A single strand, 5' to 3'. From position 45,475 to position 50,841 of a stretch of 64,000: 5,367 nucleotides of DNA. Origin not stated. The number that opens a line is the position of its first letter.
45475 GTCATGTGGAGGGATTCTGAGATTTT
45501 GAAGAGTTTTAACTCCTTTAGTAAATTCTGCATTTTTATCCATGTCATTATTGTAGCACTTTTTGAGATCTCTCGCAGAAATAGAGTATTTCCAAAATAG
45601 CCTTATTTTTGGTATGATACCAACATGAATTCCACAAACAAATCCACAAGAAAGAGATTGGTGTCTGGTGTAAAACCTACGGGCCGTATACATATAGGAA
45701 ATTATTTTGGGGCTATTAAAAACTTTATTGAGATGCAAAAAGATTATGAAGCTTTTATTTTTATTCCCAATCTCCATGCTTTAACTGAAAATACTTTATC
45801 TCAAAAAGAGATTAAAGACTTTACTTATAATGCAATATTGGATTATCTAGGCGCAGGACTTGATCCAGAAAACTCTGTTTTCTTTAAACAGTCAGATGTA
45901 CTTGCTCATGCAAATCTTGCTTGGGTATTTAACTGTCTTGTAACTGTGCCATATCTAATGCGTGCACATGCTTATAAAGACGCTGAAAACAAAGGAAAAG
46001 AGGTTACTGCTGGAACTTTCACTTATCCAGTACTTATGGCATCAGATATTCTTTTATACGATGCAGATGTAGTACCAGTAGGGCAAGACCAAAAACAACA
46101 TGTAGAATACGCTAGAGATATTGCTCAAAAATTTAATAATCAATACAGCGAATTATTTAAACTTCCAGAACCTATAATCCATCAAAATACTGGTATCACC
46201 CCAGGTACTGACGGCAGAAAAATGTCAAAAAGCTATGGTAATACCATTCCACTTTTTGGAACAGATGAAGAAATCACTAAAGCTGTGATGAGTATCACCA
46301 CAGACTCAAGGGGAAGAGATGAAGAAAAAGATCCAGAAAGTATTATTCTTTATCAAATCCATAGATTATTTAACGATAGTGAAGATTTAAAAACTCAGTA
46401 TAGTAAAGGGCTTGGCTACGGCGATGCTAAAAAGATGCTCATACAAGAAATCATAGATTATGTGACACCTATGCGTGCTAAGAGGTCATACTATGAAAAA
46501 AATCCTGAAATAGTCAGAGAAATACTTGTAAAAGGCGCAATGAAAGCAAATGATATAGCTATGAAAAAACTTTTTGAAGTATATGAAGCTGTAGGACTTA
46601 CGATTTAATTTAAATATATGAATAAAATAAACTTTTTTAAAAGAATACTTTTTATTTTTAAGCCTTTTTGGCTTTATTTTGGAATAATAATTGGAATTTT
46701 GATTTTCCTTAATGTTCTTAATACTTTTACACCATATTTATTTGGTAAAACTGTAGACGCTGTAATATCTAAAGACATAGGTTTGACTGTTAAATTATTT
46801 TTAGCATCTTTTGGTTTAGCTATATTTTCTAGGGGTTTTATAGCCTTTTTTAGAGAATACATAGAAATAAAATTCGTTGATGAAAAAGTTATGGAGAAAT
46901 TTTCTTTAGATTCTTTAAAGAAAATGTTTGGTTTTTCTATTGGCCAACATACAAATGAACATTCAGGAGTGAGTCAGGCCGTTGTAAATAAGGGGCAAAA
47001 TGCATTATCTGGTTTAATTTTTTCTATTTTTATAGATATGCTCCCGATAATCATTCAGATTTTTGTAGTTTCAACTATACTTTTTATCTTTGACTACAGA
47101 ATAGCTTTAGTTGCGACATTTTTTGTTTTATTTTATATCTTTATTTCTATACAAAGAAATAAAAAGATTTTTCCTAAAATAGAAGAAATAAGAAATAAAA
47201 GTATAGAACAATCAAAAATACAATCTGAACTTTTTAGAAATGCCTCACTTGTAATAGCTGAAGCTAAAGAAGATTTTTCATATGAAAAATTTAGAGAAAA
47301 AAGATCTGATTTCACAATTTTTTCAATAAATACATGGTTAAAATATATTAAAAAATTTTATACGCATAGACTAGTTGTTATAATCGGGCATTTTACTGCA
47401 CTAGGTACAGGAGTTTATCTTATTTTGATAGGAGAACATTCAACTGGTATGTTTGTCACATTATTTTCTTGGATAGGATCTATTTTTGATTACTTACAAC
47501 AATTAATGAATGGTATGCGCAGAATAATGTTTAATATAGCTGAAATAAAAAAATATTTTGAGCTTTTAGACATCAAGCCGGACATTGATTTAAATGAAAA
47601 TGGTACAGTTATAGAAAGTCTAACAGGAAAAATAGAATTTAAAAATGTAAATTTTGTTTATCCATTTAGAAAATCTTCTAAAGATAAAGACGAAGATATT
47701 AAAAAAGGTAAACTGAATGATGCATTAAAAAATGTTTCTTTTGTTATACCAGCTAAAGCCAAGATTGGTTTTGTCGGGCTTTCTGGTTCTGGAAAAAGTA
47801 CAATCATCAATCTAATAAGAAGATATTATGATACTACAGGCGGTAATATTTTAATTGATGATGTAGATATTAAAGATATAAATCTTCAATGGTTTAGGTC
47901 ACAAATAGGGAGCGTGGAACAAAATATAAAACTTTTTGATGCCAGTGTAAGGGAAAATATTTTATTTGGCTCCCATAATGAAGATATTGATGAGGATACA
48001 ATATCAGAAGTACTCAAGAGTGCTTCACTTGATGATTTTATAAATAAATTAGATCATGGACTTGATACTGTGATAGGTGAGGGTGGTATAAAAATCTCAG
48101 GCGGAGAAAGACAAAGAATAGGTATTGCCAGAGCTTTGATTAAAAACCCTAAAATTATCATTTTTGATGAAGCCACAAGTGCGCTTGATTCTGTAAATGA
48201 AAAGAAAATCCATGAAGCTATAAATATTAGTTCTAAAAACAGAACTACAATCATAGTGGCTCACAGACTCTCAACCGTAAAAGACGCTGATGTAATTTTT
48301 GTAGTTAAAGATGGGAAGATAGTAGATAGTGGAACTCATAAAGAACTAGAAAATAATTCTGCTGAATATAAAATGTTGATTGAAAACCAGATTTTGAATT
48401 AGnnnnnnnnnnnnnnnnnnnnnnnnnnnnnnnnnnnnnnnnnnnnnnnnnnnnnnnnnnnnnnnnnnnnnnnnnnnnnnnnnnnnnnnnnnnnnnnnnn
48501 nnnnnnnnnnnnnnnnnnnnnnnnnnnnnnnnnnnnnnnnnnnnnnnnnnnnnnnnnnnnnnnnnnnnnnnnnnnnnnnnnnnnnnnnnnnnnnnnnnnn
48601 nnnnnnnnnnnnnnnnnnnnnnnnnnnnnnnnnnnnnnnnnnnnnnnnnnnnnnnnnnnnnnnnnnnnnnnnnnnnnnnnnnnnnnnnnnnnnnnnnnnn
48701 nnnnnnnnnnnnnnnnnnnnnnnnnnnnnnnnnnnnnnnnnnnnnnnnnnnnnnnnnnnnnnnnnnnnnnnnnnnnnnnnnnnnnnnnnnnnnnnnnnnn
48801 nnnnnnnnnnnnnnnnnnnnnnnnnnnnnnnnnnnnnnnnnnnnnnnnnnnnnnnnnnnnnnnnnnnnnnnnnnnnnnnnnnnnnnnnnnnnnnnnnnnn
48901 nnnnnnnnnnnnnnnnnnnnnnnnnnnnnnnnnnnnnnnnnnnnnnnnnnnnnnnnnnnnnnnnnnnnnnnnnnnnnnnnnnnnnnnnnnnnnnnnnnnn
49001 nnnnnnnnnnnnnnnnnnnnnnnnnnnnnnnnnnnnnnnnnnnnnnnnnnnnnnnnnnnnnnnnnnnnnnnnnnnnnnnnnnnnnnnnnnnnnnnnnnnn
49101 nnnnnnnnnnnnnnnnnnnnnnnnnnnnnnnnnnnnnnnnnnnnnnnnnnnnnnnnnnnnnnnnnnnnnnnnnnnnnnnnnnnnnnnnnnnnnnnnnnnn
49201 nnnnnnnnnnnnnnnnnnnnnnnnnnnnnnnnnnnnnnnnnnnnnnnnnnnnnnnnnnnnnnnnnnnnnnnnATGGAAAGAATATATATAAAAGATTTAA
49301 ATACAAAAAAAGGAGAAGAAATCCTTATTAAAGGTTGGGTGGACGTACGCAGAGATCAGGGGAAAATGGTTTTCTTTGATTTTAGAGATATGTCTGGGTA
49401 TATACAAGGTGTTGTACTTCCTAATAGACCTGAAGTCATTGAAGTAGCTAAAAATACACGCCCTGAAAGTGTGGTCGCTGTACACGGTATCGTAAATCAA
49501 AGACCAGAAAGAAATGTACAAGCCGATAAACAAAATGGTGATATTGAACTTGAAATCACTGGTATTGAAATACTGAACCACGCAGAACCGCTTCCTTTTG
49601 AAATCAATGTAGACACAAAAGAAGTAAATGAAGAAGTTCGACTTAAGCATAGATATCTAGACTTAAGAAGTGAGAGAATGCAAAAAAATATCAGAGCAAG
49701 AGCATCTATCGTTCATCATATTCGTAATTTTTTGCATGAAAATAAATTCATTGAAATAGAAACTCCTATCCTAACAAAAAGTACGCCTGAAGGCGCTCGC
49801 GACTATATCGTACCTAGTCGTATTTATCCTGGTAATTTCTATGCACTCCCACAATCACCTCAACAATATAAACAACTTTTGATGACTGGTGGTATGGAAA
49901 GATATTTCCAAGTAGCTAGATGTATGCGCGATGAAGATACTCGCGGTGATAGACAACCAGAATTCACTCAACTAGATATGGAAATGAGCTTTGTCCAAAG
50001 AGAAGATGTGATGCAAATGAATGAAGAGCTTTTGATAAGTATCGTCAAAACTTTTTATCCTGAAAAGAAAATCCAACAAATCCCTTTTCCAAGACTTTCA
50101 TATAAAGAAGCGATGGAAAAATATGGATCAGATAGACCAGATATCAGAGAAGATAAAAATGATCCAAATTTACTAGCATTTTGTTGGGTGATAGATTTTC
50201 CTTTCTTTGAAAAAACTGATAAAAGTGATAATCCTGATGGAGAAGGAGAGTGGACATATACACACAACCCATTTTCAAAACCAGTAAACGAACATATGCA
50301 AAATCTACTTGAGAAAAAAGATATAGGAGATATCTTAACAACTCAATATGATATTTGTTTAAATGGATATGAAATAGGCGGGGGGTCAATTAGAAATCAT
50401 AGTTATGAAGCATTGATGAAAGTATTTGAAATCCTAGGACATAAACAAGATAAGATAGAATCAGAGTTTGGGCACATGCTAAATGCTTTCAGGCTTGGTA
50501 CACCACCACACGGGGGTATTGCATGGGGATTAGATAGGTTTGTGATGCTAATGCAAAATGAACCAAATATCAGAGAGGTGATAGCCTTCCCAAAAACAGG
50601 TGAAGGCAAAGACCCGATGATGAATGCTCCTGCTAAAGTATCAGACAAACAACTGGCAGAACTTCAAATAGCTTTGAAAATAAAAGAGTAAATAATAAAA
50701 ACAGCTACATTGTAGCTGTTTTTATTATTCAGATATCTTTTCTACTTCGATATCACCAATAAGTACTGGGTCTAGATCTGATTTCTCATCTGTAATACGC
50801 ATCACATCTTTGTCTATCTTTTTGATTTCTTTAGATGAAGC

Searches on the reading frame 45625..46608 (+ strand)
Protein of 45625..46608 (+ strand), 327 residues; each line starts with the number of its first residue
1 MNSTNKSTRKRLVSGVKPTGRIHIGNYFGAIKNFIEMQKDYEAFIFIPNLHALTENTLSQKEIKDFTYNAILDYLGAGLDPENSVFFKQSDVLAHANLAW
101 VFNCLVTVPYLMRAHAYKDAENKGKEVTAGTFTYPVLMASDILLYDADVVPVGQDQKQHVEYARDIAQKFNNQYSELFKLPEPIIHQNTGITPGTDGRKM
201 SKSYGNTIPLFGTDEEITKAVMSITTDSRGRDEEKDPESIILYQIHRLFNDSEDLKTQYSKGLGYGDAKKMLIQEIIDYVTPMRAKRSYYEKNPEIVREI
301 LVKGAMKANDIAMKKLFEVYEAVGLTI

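Call 10: search_protein_families(library=ncbifam, proteins=[window:45625-46608:+])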
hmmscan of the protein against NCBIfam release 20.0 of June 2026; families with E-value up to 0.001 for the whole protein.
window:45625-46608:+ (327 aa): 11 families
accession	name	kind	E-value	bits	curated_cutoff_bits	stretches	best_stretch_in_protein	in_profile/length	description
NF009207.0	PRK12556.1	equivalog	8.1e-96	320.7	479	1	9-325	3-331/332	tryptophan--tRNA ligase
NF008923.0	PRK12284.1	equivalog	5.9e-90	302.1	597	1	9-325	2-331/431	tryptophan--tRNA ligase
TIGR00233.1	trpS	equivalog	1.2e-88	297.6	176.75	1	9-325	2-328/328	tryptophan--tRNA ligase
NF008922.0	PRK12283.1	equivalog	4.4e-73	246.4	572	2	9-175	3-172/400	tryptophan--tRNA ligase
NF008925.0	PRK12285.1-2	equivalog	1e-24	87.2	451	1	3-300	56-360/365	tryptophan--tRNA ligase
NF006330.0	PRK08560.1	equivalog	7.1e-17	61.4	220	1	9-222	32-246/342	tyrosine--tRNA ligase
NF008927.0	PRK12285.1-4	equivalog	4.1e-15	55.7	478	1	3-299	67-368/385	tryptophan--tRNA ligase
TIGR00234.1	tyrS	equivalog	1.8e-14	53.7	113.8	1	5-310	31-333/406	tyrosine--tRNA ligase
NF008926.0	PRK12285.1-3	equivalog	9.2e-13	47.8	320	1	7-171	63-229/429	tryptophan--tRNA ligase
NF008928.0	PRK12285.1-5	equivalog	4.2e-12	45.4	891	1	12-170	95-252/530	tryptophan--tRNA ligase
NF008924.0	PRK12285.1-1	equivalog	5.3e-08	32.5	644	1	12-293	76-361/381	tryptophan--tRNA ligase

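Call 11: search_protein_families(library=pfam, proteins=[window:45625-46608:+])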
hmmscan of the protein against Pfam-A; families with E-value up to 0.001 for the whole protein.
window:45625-46608:+ (327 aa): 1 family
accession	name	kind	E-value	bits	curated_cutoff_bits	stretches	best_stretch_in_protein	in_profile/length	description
PF00579.31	tRNA-synt_1b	-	6.1e-62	210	21.1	1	9-277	5-288/292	tRNA synthetases class I (W and Y)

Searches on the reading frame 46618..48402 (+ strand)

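Call 10: search_protein_families(library=ncbifam, proteins=[window:46618-48402:+])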
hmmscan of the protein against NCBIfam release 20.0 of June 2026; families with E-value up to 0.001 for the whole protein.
window:46618-48402:+ (594 aa): 186 families (the best 25 are shown)
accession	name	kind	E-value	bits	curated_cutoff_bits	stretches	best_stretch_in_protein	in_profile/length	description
TIGR02203.1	MsbA_lipidA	equivalog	5.8e-96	322.2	602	1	7-589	2-567/572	lipid A export permease/ATP-binding protein MsbA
TIGR00958.1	3a01208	subfamily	7.6e-91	305.4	874.6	1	6-587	148-710/711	antigen peptide transporter 2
NF010178.0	PRK13657.1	equivalog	2.5e-89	300.3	733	1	6-593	6-572/588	glucan ABC transporter ATP-binding protein/ permease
TIGR02204.1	MsbA_rel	hypoth_equivalog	1.2e-79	268.5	780.4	1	28-591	27-575/576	ABC transporter, permease/ATP-binding protein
NF008381.0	PRK11176.1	equivalog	2.3e-79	267.3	867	1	4-591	10-579/582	lipid A ABC transporter ATP-binding protein/permease MsbA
TIGR01846.1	type_I_sec_HlyB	subfamily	2.8e-76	257.3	725.55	1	24-591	144-692/694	type I secretion system permease/ATPase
TIGR03796.1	NHLM_micro_ABC1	equivalog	2.1e-75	254.3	853.3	1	23-589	160-710/710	NHLP family bacteriocin export ABC transporter peptidase/permease/ATPase subunit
NF052233.1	CphA_assoc_ABC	equivalog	5.6e-75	253.1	880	1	57-592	228-744/766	cyanophycin metabolism-associated ABC transporter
TIGR01192.1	chvA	subfamily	3.4e-73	247.2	585.4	1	20-589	20-568/585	glucan export ABC transporter ATP-binding protein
NF045513.1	HepA_fam_ABC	equivalog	1.6e-71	241.5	725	1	68-580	104-598/610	heterocyst formation ABC transporter subunit HepA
TIGR03797.1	NHLM_micro_ABC2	equivalog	7.2e-69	233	709.4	1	23-591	140-685/686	NHLP bacteriocin export ABC transporter permease/ATPase subunit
TIGR03375.1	type_I_sec_LssB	subfamily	6.1e-68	229.7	693.1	1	136-577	267-688/696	type I secretion system permease/ATPase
NF008364.0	PRK11160.1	equivalog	5.8e-63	213.4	630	1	132-589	132-573/575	heme ABC transporter ATP-binding protein/permease CydC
NF050066.1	LPSTprtrPglK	equivalog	1.1e-59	202.4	1000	1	11-565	23-557/558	BC-type lipopolysaccharide transporter PglK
TIGR01193.1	bacteriocin_ABC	subfamily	7.4e-59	199.9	523.85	1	21-589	159-707/708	peptide cleavage/export ABC transporter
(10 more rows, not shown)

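Call 11: search_protein_families(library=pfam, proteins=[window:46618-48402:+])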
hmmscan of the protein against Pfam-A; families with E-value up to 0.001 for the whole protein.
window:46618-48402:+ (594 aa): 3 families
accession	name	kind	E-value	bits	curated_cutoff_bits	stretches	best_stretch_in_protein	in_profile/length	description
PF00005.33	ABC_tran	-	6.2e-31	108.3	25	1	370-521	1-137/137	ABC transporter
PF00664.28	ABC_membrane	-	7.1e-14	52.6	28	1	22-287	2-268/274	ABC transporter transmembrane region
PF02463.25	SMC_N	-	2.6e-06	27.4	40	1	474-564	135-212/220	RecF/RecN/SMC N terminal domain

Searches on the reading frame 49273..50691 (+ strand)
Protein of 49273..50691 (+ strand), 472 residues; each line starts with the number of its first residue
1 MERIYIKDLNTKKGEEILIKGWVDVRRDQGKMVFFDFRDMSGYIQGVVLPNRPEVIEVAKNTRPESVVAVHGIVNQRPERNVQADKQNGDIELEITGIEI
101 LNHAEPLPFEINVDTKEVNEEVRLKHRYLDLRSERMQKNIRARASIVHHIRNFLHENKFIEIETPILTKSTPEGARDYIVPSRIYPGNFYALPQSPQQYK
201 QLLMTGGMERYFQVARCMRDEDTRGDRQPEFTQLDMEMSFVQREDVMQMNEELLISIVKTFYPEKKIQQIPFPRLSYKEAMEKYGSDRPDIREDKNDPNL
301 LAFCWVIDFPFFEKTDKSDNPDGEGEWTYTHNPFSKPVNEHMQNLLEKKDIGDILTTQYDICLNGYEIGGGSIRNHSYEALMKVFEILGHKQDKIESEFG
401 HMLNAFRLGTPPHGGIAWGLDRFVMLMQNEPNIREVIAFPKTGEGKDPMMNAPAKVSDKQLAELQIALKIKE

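Call 10: search_protein_families(library=ncbifam, proteins=[window:49273-50691:+])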
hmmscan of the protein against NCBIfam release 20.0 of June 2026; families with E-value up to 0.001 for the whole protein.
window:49273-50691:+ (472 aa): 15 families
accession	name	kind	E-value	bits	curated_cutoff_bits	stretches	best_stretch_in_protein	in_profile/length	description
NF001750.0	PRK00476.1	equivalog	6.4e-189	629.1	443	2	8-294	11-296/590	aspartate--tRNA ligase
TIGR00459.1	aspS_bact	equivalog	4.1e-169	563.7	373.85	2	2-294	3-291/586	aspartate--tRNA ligase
NF009460.0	PRK12820.1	equivalog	8.7e-128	427.4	1379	2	3-294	23-324/723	bifunctional aspartyl-tRNA synthetase/aspartyl/glutamyl-tRNA amidotransferase subunit C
NF003483.0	PRK05159.1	equivalog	4e-73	246.8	353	2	1-288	3-296/438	aspartate--tRNA(Asn) ligase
TIGR00458.1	aspS_nondisc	equivalog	2e-64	218.2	368.4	2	5-282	2-285/428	aspartate--tRNA(Asn) ligase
NF003037.0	PRK03932.1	equivalog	4.3e-45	154.5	414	2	2-264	2-265/451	asparagine--tRNA ligase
NF001756.1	PRK00484.1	subfamily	4.8e-43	147.5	468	1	10-441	47-484/488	lysine--tRNA ligase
TIGR00457.1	asnS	equivalog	2.1e-42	145.5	342.6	2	6-265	8-268/455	asparagine--tRNA ligase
TIGR00499.1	lysS_bact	equivalog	6.7e-40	137.1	427.6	2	11-267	50-299/496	lysine--tRNA ligase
NF002821.0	PRK02983.1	equivalog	8.1e-32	110.2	742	2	9-259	654-897/1102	bifunctional lysylphosphatidylglycerol synthetase/lysine--tRNA ligase LysX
NF009101.0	PRK12445.1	subfamily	6.9e-29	100.7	1026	2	16-286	67-338/505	lysine--tRNA ligase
TIGR00462.1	genX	equivalog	4.5e-22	78.9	286.9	2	141-286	2-144/304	EF-P lysine aminoacylase EpmA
NF005054.0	PRK06462.1-4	equivalog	4.9e-22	78.4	309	1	125-320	10-220/318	asparagine synthetase A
NF006828.0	PRK09350.1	equivalog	4.4e-20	72.2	264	2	136-284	12-156/325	elongation factor P--(R)-beta-lysine ligase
NF005052.0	PRK06462.1-1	equivalog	1.4e-16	60.5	368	1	113-261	24-173/353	asparagine synthetase A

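Call 11: search_protein_families(library=pfam, proteins=[window:49273-50691:+])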
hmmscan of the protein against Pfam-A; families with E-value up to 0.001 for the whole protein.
window:49273-50691:+ (472 aa): 2 families
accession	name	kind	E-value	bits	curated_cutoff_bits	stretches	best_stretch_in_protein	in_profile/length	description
PF00152.25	tRNA-synt_2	-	8.5e-116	386.8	25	1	119-442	1-307/308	tRNA synthetases class II (D, K and N)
PF01336.31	tRNA_anti-codon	-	1e-14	54.7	27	1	18-101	2-75/75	OB-fold nucleic acid binding domain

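Call 12: find_related_loci(query=window:49273-50691:+, collection=genome_contigs, flank=3000)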
Query window:49273-50691:+ (472 aa) in genome_contigs; peptide patterns used: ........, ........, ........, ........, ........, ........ (x = any residue, [..] = any of these).
598 stretches matched a pattern (row limit reached: there are more); 547 encode a relative of the query (tblastn E <= 1e-3); the best 80 are kept; 80 distinct loci.
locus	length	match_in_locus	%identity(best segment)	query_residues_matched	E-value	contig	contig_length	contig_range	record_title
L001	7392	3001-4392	81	3-466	0e+0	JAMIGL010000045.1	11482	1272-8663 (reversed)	MAG: Candidatus Paceibacterota bacterium isolate UR_AS_metabat.84 k201_1336601, whole genome shotgun sequence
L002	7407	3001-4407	78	1-469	0e+0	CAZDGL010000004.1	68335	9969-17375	MAG TPA_asm: uncultured Candidatus Saccharibacteria bacterium isolate SRP296810_co1_119 genome assembly, contig: NODE_32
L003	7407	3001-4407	79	1-469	0e+0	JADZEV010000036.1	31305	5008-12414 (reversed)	MAG: Candidatus Nomurabacteria bacterium isolate SJ839 c_000001401094, whole genome shotgun sequence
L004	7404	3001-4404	80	1-468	0e+0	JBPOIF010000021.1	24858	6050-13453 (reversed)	MAG: Candidatus Nomurabacteria bacterium isolate MAG_725 c_000000444807, whole genome shotgun sequence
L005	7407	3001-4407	80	1-469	0e+0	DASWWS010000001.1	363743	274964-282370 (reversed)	MAG TPA_asm: Candidatus Paceibacterota bacterium isolate SMAG_U3662 k141_882579, whole genome shotgun sequence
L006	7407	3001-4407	80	1-469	0e+0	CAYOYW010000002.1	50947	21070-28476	MAG TPA_asm: uncultured Candidatus Saccharibacteria bacterium isolate SRP257259_co1_256 genome assembly, contig: NODE_61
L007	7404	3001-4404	77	1-468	0e+0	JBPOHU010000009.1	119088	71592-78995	MAG: Candidatus Nomurabacteria bacterium isolate MAG_26 c_000000384636, whole genome shotgun sequence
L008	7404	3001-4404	77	1-468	0e+0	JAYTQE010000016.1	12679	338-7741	MAG: Candidatus Paceibacterota bacterium isolate GFS_455 GFS_455_15, whole genome shotgun sequence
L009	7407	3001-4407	79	1-469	0e+0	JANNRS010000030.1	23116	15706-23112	MAG: Candidatus Paceibacterota bacterium isolate SOY_31_metabat_326 SOY_31_k141_3060806, whole genome shotgun sequence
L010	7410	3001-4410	77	1-469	0e+0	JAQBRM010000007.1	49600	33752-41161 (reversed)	MAG: Candidatus Nomurabacteria bacterium isolate RYN_399 scaffold_744965, whole genome shotgun sequence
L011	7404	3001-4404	78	2-469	0e+0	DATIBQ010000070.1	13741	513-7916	MAG TPA_asm: Candidatus Paceibacterota bacterium isolate SMAG_U16294 k141_2041574, whole genome shotgun sequence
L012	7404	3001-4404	78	1-468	0e+0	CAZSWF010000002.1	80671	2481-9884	MAG TPA_asm: uncultured Candidatus Saccharibacteria bacterium isolate SRP286056_co3_87 genome assembly, contig: NODE_103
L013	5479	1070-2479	77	1-469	0e+0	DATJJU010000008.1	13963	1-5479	MAG TPA_asm: Candidatus Paceibacterota bacterium isolate SMAG_U15574 k141_12426310, whole genome shotgun sequence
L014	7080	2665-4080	76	1-472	0e+0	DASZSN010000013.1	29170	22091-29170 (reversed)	MAG TPA_asm: Candidatus Paceibacterota bacterium isolate SMAG_U6051 k141_147937, whole genome shotgun sequence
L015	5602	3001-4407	79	1-469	0e+0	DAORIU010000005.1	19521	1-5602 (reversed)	MAG TPA_asm: Candidatus Paceibacterota bacterium isolate AMR_MDS_5569 NODE_448_length_19521_cov_7.508733, whole genome s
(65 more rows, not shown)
